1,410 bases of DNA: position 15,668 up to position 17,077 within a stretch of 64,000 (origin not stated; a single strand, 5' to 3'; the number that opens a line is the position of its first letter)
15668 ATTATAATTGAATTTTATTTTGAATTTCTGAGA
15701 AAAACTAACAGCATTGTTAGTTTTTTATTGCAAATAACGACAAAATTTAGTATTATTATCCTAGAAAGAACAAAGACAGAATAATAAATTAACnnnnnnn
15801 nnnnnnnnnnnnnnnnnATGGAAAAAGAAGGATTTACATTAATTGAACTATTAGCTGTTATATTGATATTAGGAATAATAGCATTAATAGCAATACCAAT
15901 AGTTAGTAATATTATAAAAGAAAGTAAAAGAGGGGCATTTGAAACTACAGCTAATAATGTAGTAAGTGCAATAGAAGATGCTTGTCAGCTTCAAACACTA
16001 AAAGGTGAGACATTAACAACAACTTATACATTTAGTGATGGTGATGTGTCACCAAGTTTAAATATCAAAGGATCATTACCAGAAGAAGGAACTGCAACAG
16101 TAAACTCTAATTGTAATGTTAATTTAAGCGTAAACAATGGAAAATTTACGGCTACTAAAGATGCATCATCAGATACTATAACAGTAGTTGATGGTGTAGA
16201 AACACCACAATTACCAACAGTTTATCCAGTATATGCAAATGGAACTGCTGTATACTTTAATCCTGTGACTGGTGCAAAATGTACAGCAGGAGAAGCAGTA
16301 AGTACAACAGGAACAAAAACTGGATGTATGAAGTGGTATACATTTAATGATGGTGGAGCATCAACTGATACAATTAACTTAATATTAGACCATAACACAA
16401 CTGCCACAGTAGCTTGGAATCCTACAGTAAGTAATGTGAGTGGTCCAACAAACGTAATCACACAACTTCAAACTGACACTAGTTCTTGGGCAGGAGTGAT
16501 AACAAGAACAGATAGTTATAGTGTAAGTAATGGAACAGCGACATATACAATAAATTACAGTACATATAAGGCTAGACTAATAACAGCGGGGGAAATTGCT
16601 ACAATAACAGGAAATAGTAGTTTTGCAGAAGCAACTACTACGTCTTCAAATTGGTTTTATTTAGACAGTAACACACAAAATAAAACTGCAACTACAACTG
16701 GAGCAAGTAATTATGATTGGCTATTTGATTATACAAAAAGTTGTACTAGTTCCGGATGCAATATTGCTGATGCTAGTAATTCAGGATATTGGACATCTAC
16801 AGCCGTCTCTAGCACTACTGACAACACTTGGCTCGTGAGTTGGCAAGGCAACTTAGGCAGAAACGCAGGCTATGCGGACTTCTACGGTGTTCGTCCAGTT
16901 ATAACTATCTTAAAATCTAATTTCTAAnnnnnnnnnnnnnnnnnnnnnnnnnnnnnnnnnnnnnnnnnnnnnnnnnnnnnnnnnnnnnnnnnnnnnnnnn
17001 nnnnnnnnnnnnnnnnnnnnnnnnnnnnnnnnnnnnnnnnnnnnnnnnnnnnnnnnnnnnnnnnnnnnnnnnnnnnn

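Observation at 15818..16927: Pilin fused to a DUF1566-like (Lcl C-terminal / C-type-lectin-like) domain, in three paralogues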

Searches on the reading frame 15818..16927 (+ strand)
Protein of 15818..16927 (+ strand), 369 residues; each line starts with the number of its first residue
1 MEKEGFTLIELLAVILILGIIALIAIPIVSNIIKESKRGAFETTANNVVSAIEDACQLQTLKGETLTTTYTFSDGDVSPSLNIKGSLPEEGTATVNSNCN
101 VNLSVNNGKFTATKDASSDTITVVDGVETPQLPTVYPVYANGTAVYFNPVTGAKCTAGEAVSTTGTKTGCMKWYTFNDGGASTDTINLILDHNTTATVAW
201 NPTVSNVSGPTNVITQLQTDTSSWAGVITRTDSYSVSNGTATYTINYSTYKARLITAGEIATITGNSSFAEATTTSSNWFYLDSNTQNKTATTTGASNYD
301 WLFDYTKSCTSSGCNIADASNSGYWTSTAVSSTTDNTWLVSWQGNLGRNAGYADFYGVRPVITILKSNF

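Call 3: search_protein_families(library=pfam, proteins=[window:15818-16927:+], max_evalue=1)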
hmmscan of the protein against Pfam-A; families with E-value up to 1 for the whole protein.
window:15818-16927:+ (369 aa): 4 families
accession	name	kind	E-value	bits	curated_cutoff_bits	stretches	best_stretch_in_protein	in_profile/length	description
PF07963.17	N_methyl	-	1.9e-05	24.4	21.2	1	5-26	6-27/27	Prokaryotic N-terminal methylation motif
PF11393.14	T4BSS_DotI_IcmL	-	0.00036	20.5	27.7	1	233-297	54-118/180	Type-IV b secretion system, inner-membrane complex component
PF12669.12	FeoB_associated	-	0.12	13.1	27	1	15-39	3-27/44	FeoB-associated Cys-rich membrane protein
PF17424.7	DUF5411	-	0.31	11.4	30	1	13-62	8-56/134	Family of unknown function (DUF5411)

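Call 6: find_homologous_proteins(query=window:15818-16927:+)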
Query window:15818-16927:+ (369 aa): 5312 proteins with E <= 0.001 among 8000 candidates; the best 120 are listed.
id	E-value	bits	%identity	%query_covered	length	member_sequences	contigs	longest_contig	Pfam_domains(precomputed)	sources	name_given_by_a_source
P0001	6.3e-235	797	100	100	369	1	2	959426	-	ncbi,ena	-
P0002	2.3e-181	621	79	100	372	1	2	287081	PF07963.18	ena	-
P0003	4.1e-181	620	80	100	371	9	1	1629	PF19789.7,PF07963.18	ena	-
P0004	7.3e-178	609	79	100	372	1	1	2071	PF07963.18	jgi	jgi:type IV pilus assembly protein PilA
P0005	5.8e-176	603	77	100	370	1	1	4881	PF07963.18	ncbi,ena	-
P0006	7.9e-176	602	79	100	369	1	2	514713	PF19789.7,PF07963.18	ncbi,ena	-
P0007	4.7e-175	600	77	100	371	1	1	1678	PF07963.18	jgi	jgi:type IV pilus assembly protein PilA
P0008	2.3e-174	598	78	100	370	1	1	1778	PF07963.18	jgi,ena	-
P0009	1.7e-173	595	77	100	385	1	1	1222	PF07963.18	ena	-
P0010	2.5e-172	591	77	100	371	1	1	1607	PF07963.18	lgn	-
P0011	3.0e-172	591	78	100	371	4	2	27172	PF07963.18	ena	-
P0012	7.3e-172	589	76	100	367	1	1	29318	PF07963.18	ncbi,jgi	-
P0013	9.5e-172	589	76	100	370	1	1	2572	PF07963.18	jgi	jgi:type IV pilus assembly protein PilA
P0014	1.7e-171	588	77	100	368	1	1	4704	PF19789.7,PF07963.18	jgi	-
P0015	2.3e-169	581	77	100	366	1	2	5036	PF07963.18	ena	-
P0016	2.6e-169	581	77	100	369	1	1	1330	PF19789.7,PF07963.18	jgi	-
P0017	1.5e-168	578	74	100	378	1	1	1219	PF07963.18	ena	-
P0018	7.9e-167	573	72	100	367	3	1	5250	PF07963.18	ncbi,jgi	jgi:type IV pilus assembly protein PilA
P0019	1.3e-166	572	74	100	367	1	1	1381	PF07963.18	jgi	-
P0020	4.2e-166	570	73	100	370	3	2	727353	PF07963.18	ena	-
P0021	7.6e-164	563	74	100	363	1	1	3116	PF07963.18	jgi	-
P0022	1.6e-163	562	73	100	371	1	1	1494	PF07963.18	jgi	-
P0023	1.7e-163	562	74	100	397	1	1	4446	PF07963.18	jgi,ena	-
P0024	1.8e-163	562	74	100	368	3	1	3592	PF07963.18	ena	-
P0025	1.2e-162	559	73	100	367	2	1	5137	PF07963.18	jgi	jgi:type IV pilus assembly protein PilA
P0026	1.8e-162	558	73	99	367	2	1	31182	PF07963.18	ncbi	-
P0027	1.9e-162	558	71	100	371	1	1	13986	PF07963.18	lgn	-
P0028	4.2e-162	557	73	100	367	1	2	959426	PF07963.18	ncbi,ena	-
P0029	6.6e-161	553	73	99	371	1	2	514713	PF07963.18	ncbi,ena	-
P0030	8.4e-161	553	71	100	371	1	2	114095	PF07963.18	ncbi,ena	-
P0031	1.7e-160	552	71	100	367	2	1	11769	PF07963.18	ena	-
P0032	5.6e-160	550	72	99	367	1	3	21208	PF07963.18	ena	-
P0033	1.6e-159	549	71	99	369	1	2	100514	PF07963.18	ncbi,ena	-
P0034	4.1e-159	547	70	100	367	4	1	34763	PF07963.18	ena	-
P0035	7.7e-159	547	71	100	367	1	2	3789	PF07963.18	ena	-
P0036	1.4e-157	542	70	100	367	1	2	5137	PF07963.18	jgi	jgi:type IV pilus assembly protein PilA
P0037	1.7e-157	542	70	100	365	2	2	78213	PF07963.18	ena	-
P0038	1.5e-156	539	72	99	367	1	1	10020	PF07963.18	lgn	-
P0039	2.5e-156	538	71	100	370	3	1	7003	PF07963.18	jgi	-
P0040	3.5e-155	534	70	100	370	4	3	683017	PF07963.18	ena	-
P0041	7.9e-155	533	69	100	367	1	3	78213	PF07963.18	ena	-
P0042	1.4e-154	533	69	99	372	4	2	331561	PF07963.18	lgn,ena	-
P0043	1.9e-152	525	67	100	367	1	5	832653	PF07963.18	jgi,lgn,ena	-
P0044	4.4e-152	524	67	99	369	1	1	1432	PF07963.18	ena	-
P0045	3.7e-151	521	70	99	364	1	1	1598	PF07963.18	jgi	-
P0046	3.9e-151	521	68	99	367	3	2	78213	PF07963.18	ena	-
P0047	8.9e-151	520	68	99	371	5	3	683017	PF07963.18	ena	-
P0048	1.5e-150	519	68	100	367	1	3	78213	PF07963.18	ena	-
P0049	1.7e-150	519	68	100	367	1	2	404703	PF07963.18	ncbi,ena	-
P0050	4.3e-150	518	68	100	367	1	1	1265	PF07963.18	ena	-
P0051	2.5e-149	515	68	100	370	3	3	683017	PF07963.18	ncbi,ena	-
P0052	8.0e-149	514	67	100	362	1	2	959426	PF07963.18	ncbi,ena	-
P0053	1.5e-148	513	66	99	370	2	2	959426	PF07963.18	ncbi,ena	-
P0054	4.6e-148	511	66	99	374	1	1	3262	PF07963.18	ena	-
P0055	5.9e-148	511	68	100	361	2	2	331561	PF07963.18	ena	-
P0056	1.0e-147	510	67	99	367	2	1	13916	PF07963.18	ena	-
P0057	3.0e-147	508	69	100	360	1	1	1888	PF07963.18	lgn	-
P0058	4.7e-147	508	67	100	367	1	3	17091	PF07963.18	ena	-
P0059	4.9e-146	504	73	63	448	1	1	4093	PF07963.18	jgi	jgi:type IV pilus assembly protein PilA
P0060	1.1e-145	503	65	99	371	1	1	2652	PF07963.18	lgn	-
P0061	1.1e-145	503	66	100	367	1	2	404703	PF07963.18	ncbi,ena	-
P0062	2.5e-145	502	66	99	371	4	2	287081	PF07963.18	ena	-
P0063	3.6e-145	502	65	100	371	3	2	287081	PF07963.18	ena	-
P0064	5.4e-145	501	64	100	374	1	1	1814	PF07963.18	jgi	jgi:prepilin-type N-terminal cleavage/methylation domain-containing protein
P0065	4.7e-144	498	77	63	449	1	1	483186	PF07963.18,PF16403.12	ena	-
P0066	7.5e-143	494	65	100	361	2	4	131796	PF07963.18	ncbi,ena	-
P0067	2.2e-137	476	61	99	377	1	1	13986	PF07963.18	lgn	-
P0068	7.2e-137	474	62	99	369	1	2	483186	PF07963.18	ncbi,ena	-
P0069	8.2e-137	474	62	99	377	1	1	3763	PF07963.18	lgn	-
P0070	1.0e-136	474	63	100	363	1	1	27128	PF07963.18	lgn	-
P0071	4.2e-136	472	61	99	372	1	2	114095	PF07963.18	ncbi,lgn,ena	-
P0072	2.0e-135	469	73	63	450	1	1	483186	PF07963.18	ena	-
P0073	8.7e-135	467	62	99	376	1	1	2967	PF07963.18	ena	-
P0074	1.6e-134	467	63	99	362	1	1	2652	PF07963.18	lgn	-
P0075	2.8e-133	462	60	99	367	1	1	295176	PF07963.18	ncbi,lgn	ncbi:MAG: prepilin-type N-terminal cleavage/methylation domain-containing protein [Ignavibacteriales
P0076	5.5e-133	462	60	99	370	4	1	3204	PF07963.18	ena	-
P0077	1.6e-132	460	61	100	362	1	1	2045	PF07963.18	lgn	-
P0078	5.5e-132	458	61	100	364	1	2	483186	PF07963.18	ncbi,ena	-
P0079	6.6e-131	455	60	99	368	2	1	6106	PF19789.7,PF07963.18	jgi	jgi:type IV pilus assembly protein PilA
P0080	2.7e-130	453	60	99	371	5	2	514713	PF07963.18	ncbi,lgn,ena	-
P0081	4.6e-129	449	58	99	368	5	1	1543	PF07963.18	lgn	-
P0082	3.4e-127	442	63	99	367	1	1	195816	PF07963.18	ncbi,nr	ncbi:MAG: prepilin-type N-terminal cleavage/methylation domain-containing protein [Bacilli bacterium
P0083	4.2e-125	436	57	99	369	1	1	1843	PF07963.18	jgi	-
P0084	9.4e-125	434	43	99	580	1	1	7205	PF19789.7,PF07963.18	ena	-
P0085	7.9e-123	428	61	99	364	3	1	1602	PF07963.18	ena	-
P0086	1.3e-121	424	58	100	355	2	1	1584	PF07963.18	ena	-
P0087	1.5e-121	424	65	62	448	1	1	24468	PF07963.18,PF16403.12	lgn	-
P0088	3.8e-121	423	61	99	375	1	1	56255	PF07963.18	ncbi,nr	ncbi:MAG: prepilin-type N-terminal cleavage/methylation domain-containing protein [Bacilli bacterium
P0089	4.2e-121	422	57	100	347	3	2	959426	PF07963.18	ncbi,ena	-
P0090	5.2e-120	419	59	99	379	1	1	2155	PF07963.18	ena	-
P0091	2.1e-119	417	57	99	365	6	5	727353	PF19789.7,PF07963.18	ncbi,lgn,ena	-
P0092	2.3e-118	413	54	99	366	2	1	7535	PF07963.18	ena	-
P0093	5.4e-115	402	58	99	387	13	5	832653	PF07963.18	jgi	-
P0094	1.0e-114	401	53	100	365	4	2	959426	PF07963.18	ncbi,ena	-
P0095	1.1e-113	398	56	99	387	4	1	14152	PF07963.18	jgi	-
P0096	2.1e-113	397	40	99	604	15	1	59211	PF07963.18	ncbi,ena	-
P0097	1.4e-112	394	56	99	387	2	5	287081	PF07963.18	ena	-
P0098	2.0e-112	394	56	99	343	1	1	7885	PF07963.18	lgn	-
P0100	3.0e-111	390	57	99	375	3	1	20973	PF07963.18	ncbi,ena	-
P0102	4.3e-110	386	55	99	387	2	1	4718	PF07963.18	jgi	-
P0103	5.7e-110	386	56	99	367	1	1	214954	PF07963.18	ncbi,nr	ncbi:MAG: type II secretion system protein [Bacilli bacterium]|nr:type II secretion system protein [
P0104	5.8e-110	386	55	99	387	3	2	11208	PF07963.18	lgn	-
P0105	6.0e-109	382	55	98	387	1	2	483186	PF07963.18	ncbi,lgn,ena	-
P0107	1.5e-108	381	54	100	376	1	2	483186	PF07963.18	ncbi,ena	-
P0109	1.1e-106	375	55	99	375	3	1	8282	PF07963.18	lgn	-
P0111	5.2e-106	373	52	99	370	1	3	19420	PF07963.18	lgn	-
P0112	9.1e-106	372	55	99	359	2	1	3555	PF07963.18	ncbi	-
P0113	1.1e-105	372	55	99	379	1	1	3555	PF07963.18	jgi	jgi:prepilin-type N-terminal cleavage/methylation domain-containing protein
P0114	4.3e-105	370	54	100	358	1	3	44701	PF07963.18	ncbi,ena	-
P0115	5.5e-105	369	53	99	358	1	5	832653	PF07963.18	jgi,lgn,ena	-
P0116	8.1e-104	366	53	100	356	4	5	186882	PF07963.18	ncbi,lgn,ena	-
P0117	3.6e-103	363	53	99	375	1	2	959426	PF07963.18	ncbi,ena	-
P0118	1.2e-102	362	52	99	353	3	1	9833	PF07963.18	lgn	-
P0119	2.5e-102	361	54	99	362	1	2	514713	PF07963.18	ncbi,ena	-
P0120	3.2e-102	360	52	99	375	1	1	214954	PF07963.18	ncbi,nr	ncbi:MAG: prepilin-type N-terminal cleavage/methylation domain-containing protein [Bacilli bacterium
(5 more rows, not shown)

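Call 12: search_solved_structures(query=A1, max_evalue=10, show_alignments=3)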
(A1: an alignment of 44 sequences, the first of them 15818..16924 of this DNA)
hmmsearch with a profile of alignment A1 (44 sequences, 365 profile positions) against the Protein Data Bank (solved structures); distinct sequences matched with E-value up to 10: 27.
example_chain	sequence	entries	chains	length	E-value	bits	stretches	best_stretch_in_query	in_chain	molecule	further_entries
8pfb_G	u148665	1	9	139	4.1e-10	42.8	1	6-60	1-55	Type IV pilin PilE1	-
9egp_A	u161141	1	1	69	5.7e-09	39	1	2-56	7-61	Geopilin domain 1 protein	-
7tgg_A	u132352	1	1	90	9.5e-09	38.3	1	3-56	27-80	Geopilin domain 1 protein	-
8tum_e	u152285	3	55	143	5.3e-07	32.6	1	6-92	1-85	Type IV major pilin protein PilA | Pilin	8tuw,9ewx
9laa_A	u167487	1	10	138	6e-07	32.4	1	3-102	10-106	Type IV pilin protein PilA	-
9lab_B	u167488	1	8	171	6.6e-07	32.3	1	2-75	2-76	MSHA major pilin subunit MshA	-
2m7g_A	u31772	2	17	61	1e-06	31.6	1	6-56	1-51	Geopilin domain 1 protein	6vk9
1oqw_A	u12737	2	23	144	1.7e-06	30.9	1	6-57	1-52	Fimbrial protein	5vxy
3sok_A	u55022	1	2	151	2.3e-06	30.4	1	6-110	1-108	Fimbrial protein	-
8tob_GA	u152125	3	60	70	5e-06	29.4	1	7-54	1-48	Fimbrial protein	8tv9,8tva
8tj2_C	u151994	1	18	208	9.2e-06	28.5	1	6-53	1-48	Type IV major pilin protein PilA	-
8qqj_J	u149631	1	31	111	0.00012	24.9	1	6-53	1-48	Type IV narrow pilus major component PilA5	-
6xxe_A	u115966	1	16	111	0.00019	24.1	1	6-52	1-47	Uncharacterized protein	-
6xxd_A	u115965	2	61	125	0.00053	22.7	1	6-69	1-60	PilA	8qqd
2hi2_A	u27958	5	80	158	0.0012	21.5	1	6-58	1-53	Fimbrial protein | PilA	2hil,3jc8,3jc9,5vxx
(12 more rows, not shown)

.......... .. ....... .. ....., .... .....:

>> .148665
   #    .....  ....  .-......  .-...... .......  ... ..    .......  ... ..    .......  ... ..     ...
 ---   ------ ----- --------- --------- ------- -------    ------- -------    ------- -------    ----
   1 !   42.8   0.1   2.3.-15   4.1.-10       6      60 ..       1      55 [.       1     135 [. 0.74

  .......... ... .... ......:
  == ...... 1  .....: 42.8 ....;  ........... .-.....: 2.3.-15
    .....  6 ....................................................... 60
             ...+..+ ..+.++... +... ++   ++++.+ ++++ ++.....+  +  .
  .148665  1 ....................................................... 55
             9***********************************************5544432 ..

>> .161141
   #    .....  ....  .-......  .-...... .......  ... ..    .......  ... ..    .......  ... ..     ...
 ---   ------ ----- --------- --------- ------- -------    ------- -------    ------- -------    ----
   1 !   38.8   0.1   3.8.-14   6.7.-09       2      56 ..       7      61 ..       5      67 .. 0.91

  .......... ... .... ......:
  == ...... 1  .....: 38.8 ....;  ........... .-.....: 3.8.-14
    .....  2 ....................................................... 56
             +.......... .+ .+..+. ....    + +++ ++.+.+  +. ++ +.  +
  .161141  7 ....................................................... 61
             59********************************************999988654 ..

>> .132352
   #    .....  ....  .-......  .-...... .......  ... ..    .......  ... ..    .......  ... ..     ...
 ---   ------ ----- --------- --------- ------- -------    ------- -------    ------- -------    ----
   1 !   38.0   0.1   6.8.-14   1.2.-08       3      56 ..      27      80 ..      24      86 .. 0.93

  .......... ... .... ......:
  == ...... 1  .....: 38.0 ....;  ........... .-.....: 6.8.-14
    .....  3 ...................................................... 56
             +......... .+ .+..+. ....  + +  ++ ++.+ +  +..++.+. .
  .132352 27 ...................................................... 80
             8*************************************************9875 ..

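Call 19: predict_structure(alignment_id=A1)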
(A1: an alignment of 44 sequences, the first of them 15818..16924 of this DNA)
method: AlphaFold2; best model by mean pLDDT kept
length: 369 residues; sequences in the alignment: 44
mean_pLDDT: 91.0   pTM: 0.68
mean pLDDT of the five models: 91.0, 90.9, 89.9, 89.7, 89.5
residues with pLDDT >= 90: 237; 70-90: 119; 50-70: 11; < 50: 2
segments of 3 or more residues with pLDDT < 50: none
pLDDT, mean of each block of 10 residues (from residue 1): 65 90 87 88 91 89 84 86 85 85 88 85 78 76 97 94 96 95 92 97 91 97 95 94 96 98 97 95 97 97 97 95 97 95 96 92 90
secondary structure, 60 per line:
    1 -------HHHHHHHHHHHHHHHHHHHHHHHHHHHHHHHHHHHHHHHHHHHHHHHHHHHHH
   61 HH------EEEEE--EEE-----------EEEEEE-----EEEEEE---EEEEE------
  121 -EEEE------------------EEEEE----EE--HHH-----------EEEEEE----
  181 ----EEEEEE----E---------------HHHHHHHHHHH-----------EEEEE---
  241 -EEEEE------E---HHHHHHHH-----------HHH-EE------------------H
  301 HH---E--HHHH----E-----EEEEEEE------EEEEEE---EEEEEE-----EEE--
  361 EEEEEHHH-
elements in order: H8-62 E69-73 E76-78 E90-95 E101-106 E110-114 E122-125 E144-148 E171-176 E185-190 H211-221 E233-237 E242-246 H257-264 H309-312 E323-329 E336-341 E345-350 E356-358 E361-365

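Call 24: fold_search(model_id=the predicted structure, library=pdb)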
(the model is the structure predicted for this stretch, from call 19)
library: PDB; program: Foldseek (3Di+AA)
matches with E <= 10: 363; with E <= 0.001: 0
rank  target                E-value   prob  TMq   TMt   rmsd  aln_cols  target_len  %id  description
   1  9qa6                  2.3e-02  0.85  0.29  0.14   8.9       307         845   11  Cryo-EM structure of Thomasclavelia ramosa IgA peptidase (IgAse) active site mutant (S32-N876) (released 2025-06-25)
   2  5ah4_A                1.1e-01  0.08  0.10  0.10  15.6       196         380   11  The sliding clamp of Mycobacterium smegmatis in complex with a natural product. (released 2015-06-03)
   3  6cx4                  1.1e-01  0.04  0.07  0.09  16.0       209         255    6  V180A Mutant of Yeast PCNA (released 2018-04-11)
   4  8dk9_A                1.4e-01  0.11  0.11  0.10  15.6       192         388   11  Sliding-clamp-DinX peptide (released 2023-01-18)
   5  7bup_C                1.4e-01  0.04  0.07  0.10  15.9       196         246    8  Crystal structure of PCNA from pathogenic yeast Candida albicans (released 2021-02-17)
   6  4tr7_A                1.5e-01  0.08  0.11  0.11  15.0       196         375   11  Crystal structure of DNA polymerase sliding clamp from Mycobaterium tuberculosis (released 2014-09-10)
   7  6fvo_D                1.5e-01  0.08  0.10  0.10  15.2       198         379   12  Mutant DNA polymerase sliding clamp from Mycobacterium tuberculosis with bound P7 peptide (released 2019-04-10)
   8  5ah2_C                1.6e-01  0.09  0.11  0.11  14.8       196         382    9  The sliding clamp of Mycobacterium smegmatis in complex with a natural product. (released 2015-06-03)
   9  5ah2_D                1.7e-01  0.11  0.11  0.10  14.8       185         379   11  The sliding clamp of Mycobacterium smegmatis in complex with a natural product. (released 2015-06-03)
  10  3f1w                  1.7e-01  0.04  0.07  0.10  17.0       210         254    7  Crystal structure of a mutant proliferating cell nuclear antigen that blocks translesion synthesis (released 2008-12-23)
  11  5agv_A                1.9e-01  0.07  0.11  0.10  16.4       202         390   10  The sliding clamp of Mycobacterium tuberculosis in complex with a natural product. (released 2015-06-03)
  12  5ah4_B                2.2e-01  0.10  0.11  0.11  13.9       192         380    8  The sliding clamp of Mycobacterium smegmatis in complex with a natural product. (released 2015-06-03)
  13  8vat_G                2.2e-01  0.06  0.10  0.13  14.3       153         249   10  Structure of the E. coli clamp loader bound to the beta clamp in a Open-RNAp/t conformation (released 2024-03-27)
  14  3f1v_A                2.3e-01  0.06  0.10  0.10  14.1       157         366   11  E. coli Beta Sliding Clamp, 148-153 Ala Mutant (released 2009-09-01)
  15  6e8e_B                2.8e-01  0.04  0.08  0.07  16.7       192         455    8  Crystal structure of the Escherichia coli sliding clamp-MutL complex. (released 2019-05-01)
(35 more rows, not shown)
